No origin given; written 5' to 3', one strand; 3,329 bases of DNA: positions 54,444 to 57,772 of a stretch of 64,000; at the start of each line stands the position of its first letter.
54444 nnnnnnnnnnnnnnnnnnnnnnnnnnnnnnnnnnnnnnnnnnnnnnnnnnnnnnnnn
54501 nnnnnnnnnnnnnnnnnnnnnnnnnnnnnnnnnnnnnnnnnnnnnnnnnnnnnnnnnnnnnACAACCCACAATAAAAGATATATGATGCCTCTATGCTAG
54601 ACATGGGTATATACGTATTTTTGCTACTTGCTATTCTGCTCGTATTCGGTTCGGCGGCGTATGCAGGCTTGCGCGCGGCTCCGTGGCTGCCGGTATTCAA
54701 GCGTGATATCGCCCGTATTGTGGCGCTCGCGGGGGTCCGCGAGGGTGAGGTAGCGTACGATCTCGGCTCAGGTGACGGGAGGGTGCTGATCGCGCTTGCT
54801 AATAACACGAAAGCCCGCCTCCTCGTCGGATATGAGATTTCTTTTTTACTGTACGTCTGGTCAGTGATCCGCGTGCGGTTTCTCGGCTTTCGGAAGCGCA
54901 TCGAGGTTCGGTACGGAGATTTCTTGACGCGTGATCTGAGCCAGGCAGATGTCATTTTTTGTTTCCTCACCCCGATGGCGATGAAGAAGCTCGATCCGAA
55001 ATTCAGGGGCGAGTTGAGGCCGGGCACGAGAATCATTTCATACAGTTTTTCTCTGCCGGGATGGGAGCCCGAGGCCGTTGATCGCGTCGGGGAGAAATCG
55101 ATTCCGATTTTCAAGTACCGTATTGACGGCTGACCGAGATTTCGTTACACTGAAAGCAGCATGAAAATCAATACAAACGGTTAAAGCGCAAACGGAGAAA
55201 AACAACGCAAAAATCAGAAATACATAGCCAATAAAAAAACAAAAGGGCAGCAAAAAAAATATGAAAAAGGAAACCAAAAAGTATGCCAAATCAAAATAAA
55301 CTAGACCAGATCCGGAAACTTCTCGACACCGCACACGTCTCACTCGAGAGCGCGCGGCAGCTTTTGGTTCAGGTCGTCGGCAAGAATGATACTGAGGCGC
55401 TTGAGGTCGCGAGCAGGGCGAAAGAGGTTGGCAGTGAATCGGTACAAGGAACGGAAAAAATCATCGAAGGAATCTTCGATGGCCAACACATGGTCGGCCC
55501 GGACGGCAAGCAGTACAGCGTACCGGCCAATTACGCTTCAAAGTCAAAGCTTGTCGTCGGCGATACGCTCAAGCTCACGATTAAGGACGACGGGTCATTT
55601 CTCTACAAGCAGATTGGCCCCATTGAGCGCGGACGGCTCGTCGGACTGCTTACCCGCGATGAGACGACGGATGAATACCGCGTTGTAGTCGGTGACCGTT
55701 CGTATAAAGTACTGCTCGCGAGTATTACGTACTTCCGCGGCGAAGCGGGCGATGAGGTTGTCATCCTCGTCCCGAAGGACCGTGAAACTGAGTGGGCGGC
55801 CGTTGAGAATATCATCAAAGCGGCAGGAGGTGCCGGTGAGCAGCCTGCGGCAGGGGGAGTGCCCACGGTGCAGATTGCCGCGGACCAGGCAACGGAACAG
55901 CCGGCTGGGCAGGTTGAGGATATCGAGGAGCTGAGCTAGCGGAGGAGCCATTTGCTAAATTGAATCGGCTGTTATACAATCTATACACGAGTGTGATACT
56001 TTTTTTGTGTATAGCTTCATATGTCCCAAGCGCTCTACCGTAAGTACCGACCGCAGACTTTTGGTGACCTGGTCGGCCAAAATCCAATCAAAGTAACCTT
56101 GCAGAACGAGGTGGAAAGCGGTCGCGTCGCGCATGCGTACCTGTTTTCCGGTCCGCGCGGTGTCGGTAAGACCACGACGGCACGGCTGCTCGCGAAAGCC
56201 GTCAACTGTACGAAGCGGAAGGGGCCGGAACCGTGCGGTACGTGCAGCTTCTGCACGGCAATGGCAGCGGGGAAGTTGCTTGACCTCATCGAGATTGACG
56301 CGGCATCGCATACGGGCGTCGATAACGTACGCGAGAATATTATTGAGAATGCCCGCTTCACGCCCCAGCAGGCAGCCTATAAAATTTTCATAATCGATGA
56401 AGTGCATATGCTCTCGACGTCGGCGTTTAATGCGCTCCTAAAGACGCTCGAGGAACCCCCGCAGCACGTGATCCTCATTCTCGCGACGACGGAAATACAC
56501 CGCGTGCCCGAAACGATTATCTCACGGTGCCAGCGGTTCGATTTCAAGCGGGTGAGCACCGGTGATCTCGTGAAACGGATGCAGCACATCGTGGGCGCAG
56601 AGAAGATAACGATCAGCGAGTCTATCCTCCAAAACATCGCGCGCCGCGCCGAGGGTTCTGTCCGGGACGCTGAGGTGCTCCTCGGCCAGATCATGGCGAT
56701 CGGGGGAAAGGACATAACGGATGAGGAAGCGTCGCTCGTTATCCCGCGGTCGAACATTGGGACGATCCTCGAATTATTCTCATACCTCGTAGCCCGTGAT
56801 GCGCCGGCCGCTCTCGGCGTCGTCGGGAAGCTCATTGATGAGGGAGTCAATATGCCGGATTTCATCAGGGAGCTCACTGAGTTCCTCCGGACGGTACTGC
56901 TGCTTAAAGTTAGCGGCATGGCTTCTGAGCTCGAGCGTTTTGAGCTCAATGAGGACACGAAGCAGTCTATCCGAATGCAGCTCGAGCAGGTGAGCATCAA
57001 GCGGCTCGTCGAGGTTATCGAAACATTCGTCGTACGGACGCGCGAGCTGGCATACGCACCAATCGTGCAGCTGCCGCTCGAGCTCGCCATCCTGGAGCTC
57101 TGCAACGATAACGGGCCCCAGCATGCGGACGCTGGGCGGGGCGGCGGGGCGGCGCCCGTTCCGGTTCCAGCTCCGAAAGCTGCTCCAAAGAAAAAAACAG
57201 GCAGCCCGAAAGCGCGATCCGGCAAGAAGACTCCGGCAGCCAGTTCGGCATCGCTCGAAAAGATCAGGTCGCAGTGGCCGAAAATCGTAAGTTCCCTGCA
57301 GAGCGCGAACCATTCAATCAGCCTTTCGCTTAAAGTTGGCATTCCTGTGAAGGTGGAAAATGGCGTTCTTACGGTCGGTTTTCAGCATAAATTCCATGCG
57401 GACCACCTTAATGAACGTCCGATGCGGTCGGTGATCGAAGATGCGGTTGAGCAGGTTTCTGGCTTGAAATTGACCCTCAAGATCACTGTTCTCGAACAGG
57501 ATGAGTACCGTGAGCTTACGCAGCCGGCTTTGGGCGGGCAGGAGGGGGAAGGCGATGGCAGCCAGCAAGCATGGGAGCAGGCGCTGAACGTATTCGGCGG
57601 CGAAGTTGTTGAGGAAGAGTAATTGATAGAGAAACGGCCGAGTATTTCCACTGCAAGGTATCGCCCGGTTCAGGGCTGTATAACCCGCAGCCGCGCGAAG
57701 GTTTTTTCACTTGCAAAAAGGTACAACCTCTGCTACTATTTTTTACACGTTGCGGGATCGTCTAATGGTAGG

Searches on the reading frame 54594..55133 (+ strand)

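Call 12: search_protein_families(library=pfam, proteins=[window:54594-55133:+], max_evalue=0.001)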
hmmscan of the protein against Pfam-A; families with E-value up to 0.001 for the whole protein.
window:54594-55133:+ (179 aa): 1 family
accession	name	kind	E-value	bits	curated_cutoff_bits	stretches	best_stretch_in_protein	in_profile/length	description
PF13847.12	Methyltransf_31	-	0.00054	20.1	27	1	50-153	3-113/145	Methyltransferase domain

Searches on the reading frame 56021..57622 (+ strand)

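Call 12: search_protein_families(library=pfam, proteins=[window:56021-57622:+], max_evalue=0.001)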
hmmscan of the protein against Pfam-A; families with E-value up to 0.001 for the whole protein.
window:56021-57622:+ (533 aa): 14 families
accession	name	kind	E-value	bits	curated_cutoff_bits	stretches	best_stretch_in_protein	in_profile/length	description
PF13177.12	DNA_pol3_delta2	-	1.3e-44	152.5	27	1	20-178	2-160/161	DNA polymerase III, delta subunit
PF00004.35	AAA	-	2.7e-15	57.4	21.2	1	41-173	2-126/131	ATPase family associated with various cellular activities (AAA)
PF12169.13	DNA_pol3_gamma3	-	2.8e-10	40.6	24.4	1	247-363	16-131/143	DNA polymerase III subunits gamma and tau domain III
PF22608.2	DNAX_ATPase_lid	-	1.7e-08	34.6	27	1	184-229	3-48/49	DNA polymerase III clamp loader subunit, ATPase lid domain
PF13245.12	AAA_19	-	9.9e-08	32.7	25.1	1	38-153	12-123/134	AAA domain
PF05496.18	RuvB_N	-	6.6e-07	29.6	27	1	10-68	2-64/159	Holliday junction DNA helicase RuvB P-loop domain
PF13604.12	AAA_30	-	9.8e-07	29.1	27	1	41-153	22-122/191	AAA domain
PF13401.12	AAA_22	-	1.2e-06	29.3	27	1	40-156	8-122/130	AAA domain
PF07728.20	AAA_5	-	1.9e-06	28.3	22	1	41-147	3-94/139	AAA domain (dynein-related subfamily)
PF21960.2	RCF1-5-like_lid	-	0.00022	21.6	27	1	186-217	2-34/43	RCF1/5-like, AAA+ ATPase lid domain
PF13191.12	AAA_16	-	0.00026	22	32.6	0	29-72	17-63/167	AAA ATPase domain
PF13173.12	AAA_14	-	0.00029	21.3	27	0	39-148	4-90/129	AAA domain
PF20964.2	DnaX_C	-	0.00035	20.9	26.2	1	407-488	4-85/113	DNA polymerase III subunit tau, C-terminal domain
PF06068.19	TIP49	-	0.00096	18.8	23.8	0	122-157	277-311/347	TIP49 P-loop domain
